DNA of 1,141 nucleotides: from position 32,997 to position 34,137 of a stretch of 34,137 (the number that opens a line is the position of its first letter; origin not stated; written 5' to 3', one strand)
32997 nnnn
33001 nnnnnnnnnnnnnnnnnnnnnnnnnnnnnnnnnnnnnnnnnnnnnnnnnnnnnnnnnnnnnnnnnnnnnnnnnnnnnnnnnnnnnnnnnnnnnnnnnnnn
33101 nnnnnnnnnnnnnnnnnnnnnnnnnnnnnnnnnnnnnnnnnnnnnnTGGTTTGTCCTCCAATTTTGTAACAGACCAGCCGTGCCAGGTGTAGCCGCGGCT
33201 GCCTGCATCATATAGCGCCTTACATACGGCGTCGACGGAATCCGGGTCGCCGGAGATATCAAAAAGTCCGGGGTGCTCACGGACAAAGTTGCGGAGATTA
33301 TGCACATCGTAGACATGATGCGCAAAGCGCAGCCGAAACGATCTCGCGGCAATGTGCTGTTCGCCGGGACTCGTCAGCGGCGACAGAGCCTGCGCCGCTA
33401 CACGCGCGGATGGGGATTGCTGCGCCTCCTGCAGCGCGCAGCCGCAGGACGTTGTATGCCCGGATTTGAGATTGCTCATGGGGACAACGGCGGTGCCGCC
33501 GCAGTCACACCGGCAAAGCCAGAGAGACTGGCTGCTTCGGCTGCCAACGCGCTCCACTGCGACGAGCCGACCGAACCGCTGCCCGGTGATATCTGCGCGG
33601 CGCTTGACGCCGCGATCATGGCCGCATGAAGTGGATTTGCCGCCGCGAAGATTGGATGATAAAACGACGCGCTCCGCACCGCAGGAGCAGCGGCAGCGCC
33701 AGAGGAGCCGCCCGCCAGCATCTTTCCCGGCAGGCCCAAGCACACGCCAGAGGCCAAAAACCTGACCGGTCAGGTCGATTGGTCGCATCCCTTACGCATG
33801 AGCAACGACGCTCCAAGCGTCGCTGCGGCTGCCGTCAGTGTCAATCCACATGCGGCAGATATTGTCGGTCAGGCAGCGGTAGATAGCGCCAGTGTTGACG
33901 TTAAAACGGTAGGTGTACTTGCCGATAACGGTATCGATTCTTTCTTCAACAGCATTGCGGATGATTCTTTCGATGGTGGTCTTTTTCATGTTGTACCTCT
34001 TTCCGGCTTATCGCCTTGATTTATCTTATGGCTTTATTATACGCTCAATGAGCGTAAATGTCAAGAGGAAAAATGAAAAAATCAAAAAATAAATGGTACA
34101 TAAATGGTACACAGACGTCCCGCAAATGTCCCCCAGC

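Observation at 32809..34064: Operator-controlled three-gene cassette ending in an HTH protein (acr/aca-like or other anti-defence/moron architecture)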

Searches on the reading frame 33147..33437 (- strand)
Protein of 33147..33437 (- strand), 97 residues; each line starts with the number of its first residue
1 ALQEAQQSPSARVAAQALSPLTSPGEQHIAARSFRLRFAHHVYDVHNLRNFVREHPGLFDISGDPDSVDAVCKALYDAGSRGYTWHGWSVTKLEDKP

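Call 46: search_protein_families(library=pfam, max_evalue=0.1, proteins=[window:33147-33437:-])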
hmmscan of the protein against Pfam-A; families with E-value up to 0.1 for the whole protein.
seq(97 aa): 0 families

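Call 50: search_protein_families(library=phrogs, max_evalue=0.01, proteins=[window:33147-33437:-])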
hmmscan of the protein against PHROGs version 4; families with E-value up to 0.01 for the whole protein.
seq(97 aa): 0 families

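Call 73: search_protein_representatives(protein=window:33147-33434:-)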
Query: 96 residues. Proteins with E-value up to 0.001 (for the whole library): 17; up to 1e-10: 3; up to 1e-30: 1. The best 17 are listed.
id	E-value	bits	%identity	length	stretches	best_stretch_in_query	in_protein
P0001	1.2e-56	205.0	97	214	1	1-96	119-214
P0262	5.9e-13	65.0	45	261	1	4-94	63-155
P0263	7.6e-13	64.6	40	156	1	2-94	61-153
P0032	7.5e-09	51.8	43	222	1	9-91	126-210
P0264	3.7e-08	49.6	41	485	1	1-95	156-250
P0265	2.7e-07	46.8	36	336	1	2-92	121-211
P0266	3.6e-05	40.0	39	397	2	15-77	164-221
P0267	3.8e-05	40.0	43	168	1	13-89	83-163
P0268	5.7e-05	39.4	37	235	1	10-90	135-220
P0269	6.7e-05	39.1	33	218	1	4-94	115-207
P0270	7.3e-05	39.0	51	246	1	6-60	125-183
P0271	9.4e-05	38.7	35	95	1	26-94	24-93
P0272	1.1e-04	38.5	43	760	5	45-65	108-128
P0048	1.2e-04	38.3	33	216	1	3-94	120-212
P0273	3.9e-04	36.7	31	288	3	39-96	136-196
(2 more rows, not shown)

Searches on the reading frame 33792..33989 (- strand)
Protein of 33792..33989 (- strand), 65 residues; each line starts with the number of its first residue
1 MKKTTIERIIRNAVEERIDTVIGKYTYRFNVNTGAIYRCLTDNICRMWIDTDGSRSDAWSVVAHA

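Call 4: search_protein_families(library=pfam, proteins=[window:33792-33989:-], max_evalue=1)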
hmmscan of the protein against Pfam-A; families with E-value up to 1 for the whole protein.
window:33792-33989:- (65 aa): 1 family
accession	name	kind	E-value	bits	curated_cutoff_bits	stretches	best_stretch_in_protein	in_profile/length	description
PF07742.17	BTG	-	0.12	12.6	23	1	6-50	56-99/117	BTG family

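Call 5: search_protein_families(library=phrogs, proteins=[window:33792-33989:-], max_evalue=0.1)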
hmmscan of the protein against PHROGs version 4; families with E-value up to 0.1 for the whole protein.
window:33792-33989:- (65 aa): 0 families

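Call 6: search_protein_families(library=ncbifam, proteins=[window:33792-33989:-], max_evalue=1)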
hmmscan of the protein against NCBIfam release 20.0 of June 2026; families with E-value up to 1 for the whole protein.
window:33792-33989:- (65 aa): 0 families

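Call 7: search_protein_families(library=padloc, proteins=[window:33792-33989:-], max_evalue=1)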
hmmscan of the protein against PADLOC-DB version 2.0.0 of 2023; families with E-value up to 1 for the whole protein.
window:33792-33989:- (65 aa): 0 families

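Call 35: find_homologous_proteins(query=window:33792-33989:-)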
Query window:33792-33989:- (65 aa): 21 proteins with E <= 0.001 among 21 candidates.
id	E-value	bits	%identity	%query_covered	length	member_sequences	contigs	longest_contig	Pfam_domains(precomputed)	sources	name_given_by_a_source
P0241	1.5e-36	140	98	100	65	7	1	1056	-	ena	-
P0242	7.1e-32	125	92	100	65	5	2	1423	-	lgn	-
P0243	7.2e-31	122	88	100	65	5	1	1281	-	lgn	-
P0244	6.4e-30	119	81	98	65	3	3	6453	-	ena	-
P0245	1.7e-29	118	85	100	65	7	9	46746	-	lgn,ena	-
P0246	5.3e-29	116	86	100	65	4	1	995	-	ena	-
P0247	2.1e-28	114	83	100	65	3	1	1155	-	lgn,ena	-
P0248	8.2e-27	109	82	100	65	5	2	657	-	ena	-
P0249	2.9e-26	108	80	98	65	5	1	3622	-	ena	-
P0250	3.5e-25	104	77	98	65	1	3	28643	-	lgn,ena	-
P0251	3.8e-25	104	77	98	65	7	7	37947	-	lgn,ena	-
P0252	6.7e-25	103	86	100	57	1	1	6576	-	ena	-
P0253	7.5e-25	103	77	98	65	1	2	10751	-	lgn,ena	-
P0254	2.0e-24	102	74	100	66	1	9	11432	-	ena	-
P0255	2.7e-24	101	73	98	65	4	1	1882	-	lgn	-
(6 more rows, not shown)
